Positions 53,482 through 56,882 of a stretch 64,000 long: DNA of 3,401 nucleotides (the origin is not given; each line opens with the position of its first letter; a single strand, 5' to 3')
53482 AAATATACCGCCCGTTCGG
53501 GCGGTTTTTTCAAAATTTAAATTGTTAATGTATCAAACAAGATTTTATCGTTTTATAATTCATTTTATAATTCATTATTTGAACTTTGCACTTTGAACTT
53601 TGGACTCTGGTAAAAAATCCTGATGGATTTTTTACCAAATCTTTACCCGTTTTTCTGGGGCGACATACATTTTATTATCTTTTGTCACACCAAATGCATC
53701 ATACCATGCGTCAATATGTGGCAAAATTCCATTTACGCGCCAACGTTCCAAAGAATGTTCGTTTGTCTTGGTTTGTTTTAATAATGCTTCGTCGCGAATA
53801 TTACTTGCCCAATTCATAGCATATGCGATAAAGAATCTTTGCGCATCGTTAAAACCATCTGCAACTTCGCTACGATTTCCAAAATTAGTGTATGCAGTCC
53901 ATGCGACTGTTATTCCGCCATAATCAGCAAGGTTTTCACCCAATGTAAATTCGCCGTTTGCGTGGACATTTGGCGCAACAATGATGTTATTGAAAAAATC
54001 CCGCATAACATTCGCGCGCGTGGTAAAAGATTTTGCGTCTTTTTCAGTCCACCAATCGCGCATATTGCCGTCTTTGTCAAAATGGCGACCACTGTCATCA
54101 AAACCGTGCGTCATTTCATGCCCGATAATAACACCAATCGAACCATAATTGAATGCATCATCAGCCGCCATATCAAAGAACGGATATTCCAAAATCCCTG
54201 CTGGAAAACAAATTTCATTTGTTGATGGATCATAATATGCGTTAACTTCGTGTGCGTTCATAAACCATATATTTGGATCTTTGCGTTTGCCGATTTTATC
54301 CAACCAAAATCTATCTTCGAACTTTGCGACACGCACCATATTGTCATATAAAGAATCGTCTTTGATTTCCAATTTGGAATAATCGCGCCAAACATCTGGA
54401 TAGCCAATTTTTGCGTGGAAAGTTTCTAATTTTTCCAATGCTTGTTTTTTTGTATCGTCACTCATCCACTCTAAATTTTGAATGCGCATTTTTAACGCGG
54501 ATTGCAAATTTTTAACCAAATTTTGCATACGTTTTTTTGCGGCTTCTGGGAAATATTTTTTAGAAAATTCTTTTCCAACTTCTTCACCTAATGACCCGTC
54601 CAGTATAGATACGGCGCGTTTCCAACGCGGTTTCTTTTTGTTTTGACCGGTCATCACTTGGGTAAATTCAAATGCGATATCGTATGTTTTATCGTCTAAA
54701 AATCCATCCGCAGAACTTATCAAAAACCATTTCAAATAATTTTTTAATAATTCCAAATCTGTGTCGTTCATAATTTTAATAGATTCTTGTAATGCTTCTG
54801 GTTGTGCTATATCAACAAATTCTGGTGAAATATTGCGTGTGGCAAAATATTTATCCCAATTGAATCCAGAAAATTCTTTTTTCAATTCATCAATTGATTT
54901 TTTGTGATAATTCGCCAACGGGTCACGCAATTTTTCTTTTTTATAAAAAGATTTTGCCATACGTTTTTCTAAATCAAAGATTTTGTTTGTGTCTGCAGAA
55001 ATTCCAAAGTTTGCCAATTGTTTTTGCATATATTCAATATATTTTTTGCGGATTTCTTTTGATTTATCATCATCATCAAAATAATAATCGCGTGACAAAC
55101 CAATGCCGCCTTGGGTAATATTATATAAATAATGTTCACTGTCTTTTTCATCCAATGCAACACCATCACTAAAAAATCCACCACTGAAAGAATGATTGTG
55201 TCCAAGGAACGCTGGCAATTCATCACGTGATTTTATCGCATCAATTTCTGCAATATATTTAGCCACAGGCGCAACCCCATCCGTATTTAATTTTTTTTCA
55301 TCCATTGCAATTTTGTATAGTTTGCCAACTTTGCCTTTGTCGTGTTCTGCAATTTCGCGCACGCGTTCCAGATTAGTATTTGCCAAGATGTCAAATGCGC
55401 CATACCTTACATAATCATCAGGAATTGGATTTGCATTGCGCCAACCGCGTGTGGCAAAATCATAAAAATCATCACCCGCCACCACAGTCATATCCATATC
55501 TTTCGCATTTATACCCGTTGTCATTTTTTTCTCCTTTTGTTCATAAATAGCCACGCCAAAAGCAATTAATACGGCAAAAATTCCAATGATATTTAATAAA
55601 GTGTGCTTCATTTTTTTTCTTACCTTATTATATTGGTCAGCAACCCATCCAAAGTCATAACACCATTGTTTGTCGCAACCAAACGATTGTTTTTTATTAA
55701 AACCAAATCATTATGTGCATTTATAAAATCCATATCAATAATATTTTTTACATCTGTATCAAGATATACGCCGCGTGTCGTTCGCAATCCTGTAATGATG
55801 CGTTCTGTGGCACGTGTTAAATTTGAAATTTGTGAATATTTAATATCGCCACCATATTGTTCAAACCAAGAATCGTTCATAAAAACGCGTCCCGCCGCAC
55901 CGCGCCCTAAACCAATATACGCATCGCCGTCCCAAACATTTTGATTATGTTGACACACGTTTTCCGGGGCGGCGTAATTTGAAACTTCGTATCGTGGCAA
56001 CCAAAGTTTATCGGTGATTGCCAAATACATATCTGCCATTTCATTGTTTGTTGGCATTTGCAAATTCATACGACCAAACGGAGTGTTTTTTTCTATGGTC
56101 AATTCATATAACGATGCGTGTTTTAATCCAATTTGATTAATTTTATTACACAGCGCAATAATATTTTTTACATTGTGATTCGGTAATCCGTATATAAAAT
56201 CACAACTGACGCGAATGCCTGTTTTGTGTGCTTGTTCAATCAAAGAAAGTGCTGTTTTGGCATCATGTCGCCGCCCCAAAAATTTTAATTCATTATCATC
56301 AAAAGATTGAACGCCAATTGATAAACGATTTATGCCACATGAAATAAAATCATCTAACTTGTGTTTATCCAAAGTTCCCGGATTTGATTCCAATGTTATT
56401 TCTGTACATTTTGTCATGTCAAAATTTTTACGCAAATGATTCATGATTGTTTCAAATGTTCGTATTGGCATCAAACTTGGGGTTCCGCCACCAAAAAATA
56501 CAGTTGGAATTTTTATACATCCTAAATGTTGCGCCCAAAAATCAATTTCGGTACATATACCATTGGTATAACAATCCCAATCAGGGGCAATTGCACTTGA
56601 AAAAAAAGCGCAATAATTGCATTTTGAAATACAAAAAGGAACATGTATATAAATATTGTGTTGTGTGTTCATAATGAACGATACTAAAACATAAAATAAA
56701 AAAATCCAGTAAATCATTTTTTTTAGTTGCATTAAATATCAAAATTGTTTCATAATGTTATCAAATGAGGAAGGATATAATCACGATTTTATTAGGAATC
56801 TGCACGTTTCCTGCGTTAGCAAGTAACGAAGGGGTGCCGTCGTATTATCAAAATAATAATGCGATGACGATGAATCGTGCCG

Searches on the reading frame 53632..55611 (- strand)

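Call 17: search_protein_families(library=pfam, proteins=[window:53632-55611:-], max_evalue=0.01)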
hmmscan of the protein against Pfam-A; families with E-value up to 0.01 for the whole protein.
window:53632-55611:- (659 aa): 3 families
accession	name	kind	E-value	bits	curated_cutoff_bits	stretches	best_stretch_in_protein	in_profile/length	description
PF05649.18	Peptidase_M13_N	-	9.7e-103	344.9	32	1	46-405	2-381/381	Peptidase family M13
PF01431.27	Peptidase_M13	-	1.1e-65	221.5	24.5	1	457-656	1-205/205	Peptidase family M13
PF03571.21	Peptidase_M49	-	0.00056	18.9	21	1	18-129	376-479/548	Peptidase family M49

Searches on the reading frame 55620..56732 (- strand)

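Call 47: search_protein_families(library=pfam, proteins=[window:55620-56732:-], max_evalue=0.001)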
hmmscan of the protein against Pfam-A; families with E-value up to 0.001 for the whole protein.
window:55620-56732:- (370 aa): 1 family
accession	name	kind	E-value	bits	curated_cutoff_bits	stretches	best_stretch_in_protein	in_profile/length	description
PF04055.27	Radical_SAM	-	1.1e-24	87.9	29.5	1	28-196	1-164/166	Radical SAM superfamily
